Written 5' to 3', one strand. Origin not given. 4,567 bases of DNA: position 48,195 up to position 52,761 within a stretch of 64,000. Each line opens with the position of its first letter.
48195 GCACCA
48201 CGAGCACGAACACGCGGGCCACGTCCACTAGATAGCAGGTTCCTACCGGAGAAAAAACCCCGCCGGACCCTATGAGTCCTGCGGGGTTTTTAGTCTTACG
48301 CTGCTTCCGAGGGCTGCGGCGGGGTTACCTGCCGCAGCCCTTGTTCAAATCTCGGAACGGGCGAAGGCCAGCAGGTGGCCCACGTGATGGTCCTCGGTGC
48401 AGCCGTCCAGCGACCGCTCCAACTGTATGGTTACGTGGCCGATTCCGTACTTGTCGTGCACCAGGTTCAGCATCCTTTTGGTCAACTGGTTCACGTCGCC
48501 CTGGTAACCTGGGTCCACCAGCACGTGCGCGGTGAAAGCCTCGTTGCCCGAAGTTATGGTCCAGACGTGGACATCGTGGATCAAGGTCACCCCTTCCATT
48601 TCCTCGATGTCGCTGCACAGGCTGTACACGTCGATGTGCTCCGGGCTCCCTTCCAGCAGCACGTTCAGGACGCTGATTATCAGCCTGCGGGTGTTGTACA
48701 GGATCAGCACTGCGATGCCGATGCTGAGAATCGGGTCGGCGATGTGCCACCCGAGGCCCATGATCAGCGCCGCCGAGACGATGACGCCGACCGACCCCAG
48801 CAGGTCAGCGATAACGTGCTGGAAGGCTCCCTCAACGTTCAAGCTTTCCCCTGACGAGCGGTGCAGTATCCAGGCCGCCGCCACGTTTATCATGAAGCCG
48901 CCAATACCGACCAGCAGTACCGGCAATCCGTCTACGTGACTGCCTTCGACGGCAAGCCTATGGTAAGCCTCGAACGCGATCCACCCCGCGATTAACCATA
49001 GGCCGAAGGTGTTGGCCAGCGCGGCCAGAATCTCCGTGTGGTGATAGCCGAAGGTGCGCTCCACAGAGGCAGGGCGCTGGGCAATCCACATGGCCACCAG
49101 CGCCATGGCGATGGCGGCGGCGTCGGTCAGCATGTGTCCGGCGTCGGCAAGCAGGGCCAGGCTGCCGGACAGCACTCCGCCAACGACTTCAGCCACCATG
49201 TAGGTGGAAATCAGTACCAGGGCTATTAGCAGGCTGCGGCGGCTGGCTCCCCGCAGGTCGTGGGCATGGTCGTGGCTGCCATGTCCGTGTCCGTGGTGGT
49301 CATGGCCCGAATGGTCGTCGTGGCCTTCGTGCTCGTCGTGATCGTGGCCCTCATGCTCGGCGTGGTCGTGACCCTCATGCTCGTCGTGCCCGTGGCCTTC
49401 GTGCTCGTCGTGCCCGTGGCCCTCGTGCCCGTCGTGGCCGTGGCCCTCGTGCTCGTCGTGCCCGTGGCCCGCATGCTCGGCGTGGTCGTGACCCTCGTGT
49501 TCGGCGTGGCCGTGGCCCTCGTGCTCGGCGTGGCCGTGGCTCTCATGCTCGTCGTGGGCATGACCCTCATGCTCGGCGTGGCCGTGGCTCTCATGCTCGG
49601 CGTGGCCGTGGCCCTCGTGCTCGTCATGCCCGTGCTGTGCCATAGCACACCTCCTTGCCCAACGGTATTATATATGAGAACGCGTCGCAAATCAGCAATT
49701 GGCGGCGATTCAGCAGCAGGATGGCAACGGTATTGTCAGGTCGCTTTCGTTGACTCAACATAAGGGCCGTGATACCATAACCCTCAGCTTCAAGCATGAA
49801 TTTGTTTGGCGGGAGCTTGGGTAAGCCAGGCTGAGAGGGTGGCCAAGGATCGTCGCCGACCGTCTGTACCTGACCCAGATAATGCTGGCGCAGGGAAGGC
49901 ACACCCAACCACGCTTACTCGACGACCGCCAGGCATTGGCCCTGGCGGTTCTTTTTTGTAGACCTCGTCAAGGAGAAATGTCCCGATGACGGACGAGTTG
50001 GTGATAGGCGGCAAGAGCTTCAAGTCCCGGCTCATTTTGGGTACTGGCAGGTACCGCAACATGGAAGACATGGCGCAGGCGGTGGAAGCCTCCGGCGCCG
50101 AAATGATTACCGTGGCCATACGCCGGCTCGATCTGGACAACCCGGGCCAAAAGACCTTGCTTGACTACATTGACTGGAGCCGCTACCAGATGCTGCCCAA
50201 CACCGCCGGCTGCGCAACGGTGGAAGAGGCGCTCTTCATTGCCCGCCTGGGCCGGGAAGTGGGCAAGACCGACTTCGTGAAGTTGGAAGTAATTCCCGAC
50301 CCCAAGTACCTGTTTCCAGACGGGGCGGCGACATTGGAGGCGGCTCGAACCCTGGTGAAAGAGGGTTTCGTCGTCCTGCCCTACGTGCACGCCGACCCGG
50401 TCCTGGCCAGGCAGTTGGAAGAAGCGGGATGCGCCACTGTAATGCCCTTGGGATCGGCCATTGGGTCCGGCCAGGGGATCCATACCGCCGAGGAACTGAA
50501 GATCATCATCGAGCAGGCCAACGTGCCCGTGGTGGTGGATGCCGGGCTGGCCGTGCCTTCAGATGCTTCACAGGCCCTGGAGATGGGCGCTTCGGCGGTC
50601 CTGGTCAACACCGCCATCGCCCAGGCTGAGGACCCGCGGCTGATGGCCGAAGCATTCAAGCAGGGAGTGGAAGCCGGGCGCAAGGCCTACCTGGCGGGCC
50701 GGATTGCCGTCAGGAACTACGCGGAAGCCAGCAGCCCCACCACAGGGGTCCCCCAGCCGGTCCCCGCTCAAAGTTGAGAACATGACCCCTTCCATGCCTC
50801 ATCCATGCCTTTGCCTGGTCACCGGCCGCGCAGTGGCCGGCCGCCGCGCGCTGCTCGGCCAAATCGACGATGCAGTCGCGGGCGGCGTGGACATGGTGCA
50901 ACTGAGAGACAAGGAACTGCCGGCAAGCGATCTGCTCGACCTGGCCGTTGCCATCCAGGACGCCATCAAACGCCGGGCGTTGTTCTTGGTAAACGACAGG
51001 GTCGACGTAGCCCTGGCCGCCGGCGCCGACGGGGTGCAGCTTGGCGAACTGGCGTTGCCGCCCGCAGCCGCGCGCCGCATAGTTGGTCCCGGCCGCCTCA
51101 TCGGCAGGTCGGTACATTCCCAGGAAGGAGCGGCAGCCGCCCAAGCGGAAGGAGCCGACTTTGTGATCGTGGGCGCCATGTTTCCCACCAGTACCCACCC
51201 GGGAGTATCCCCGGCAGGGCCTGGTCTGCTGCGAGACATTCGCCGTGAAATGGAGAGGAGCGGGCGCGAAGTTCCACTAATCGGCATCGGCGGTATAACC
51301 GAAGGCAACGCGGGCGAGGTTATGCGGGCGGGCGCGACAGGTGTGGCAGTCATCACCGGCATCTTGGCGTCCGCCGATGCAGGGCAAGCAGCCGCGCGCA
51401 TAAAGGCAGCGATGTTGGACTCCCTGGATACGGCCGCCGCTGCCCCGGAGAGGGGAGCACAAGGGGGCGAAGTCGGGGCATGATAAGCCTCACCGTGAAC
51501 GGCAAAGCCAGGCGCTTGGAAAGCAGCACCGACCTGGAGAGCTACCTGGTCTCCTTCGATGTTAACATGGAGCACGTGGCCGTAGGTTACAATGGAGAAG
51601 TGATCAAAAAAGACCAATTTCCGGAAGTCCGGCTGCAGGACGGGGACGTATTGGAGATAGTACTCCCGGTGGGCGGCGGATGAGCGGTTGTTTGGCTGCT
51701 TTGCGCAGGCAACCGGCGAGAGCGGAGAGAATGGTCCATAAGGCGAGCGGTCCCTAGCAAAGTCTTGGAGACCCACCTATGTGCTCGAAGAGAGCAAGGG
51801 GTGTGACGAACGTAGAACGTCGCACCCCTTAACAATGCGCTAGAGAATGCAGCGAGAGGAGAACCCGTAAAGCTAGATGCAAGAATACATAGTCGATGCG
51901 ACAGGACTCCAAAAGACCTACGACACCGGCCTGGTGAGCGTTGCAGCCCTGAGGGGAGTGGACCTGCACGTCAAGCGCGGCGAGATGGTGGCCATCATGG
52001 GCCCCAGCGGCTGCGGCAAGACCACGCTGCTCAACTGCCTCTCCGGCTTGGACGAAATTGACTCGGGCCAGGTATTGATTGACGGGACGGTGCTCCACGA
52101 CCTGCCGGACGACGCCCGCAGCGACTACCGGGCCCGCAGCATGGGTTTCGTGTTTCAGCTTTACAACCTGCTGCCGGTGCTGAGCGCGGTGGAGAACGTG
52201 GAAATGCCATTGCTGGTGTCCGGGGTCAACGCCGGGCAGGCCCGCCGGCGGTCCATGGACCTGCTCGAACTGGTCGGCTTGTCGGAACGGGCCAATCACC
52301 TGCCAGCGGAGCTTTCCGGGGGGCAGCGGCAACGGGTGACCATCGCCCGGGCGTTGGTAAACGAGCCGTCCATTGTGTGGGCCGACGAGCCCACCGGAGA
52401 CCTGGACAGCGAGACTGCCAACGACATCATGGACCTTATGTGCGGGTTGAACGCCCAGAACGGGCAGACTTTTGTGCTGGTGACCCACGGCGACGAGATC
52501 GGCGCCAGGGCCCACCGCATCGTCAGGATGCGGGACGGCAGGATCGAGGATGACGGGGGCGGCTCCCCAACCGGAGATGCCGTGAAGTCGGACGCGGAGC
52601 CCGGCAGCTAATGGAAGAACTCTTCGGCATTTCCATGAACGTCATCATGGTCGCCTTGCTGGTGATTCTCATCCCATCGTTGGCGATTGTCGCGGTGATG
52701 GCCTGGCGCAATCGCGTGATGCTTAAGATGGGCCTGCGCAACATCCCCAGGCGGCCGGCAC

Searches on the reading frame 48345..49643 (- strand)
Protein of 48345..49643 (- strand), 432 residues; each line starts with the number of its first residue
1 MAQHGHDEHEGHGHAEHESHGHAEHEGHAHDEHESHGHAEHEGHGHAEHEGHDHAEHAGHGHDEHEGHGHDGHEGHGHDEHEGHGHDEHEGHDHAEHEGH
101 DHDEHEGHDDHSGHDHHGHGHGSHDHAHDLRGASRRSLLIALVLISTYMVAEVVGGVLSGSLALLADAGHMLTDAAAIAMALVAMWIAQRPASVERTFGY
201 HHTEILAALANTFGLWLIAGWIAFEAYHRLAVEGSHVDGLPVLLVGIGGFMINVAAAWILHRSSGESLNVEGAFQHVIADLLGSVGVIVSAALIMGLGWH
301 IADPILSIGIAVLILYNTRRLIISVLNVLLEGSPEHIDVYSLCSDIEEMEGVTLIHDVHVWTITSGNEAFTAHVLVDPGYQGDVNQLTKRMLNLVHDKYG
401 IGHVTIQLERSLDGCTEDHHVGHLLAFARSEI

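Call 12: search_protein_families(library=pfam, proteins=[window:48345-49643:-], max_evalue=0.001)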
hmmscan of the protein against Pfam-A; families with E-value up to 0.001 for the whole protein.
window:48345-49643:- (432 aa): 1 family
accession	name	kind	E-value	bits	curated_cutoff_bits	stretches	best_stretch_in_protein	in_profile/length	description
PF01545.26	Cation_efflux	-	2.1e-39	135.8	26.6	1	138-330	1-198/198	Cation efflux family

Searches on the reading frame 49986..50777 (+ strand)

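Call 12: search_protein_families(library=pfam, proteins=[window:49986-50777:+], max_evalue=0.001)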
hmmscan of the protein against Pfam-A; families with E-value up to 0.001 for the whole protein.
window:49986-50777:+ (263 aa): 3 families
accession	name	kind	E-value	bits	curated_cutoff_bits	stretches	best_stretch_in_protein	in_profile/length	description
PF05690.20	ThiG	-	3e-109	364.6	23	1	7-251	2-247/247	Thiazole biosynthesis protein ThiG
PF00977.27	His_biosynth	-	2.5e-06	27.5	23.6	1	169-226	63-118/228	Histidine biosynthesis protein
PF04131.20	NanE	-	0.00014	21.5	27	0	175-215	140-180/192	Putative N-acetylmannosamine-6-phosphate epimerase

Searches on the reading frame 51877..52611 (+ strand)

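Call 12: search_protein_families(library=pfam, proteins=[window:51877-52611:+], max_evalue=0.001)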
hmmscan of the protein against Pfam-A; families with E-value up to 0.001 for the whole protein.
window:51877-52611:+ (244 aa): 4 families
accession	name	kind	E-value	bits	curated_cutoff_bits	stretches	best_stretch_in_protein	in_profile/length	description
PF00005.33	ABC_tran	-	2.5e-34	119.3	25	1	25-173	1-136/137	ABC transporter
PF02463.25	SMC_N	-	0.00039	20.4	40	0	132-219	123-212/220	RecF/RecN/SMC N terminal domain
PF03193.22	RsgA_GTPase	-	0.00054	20.3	30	1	34-65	105-136/174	RsgA GTPase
PF03215.21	Rad17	-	0.00091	19.7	23.8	0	30-86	40-94/186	Rad17 P-loop domain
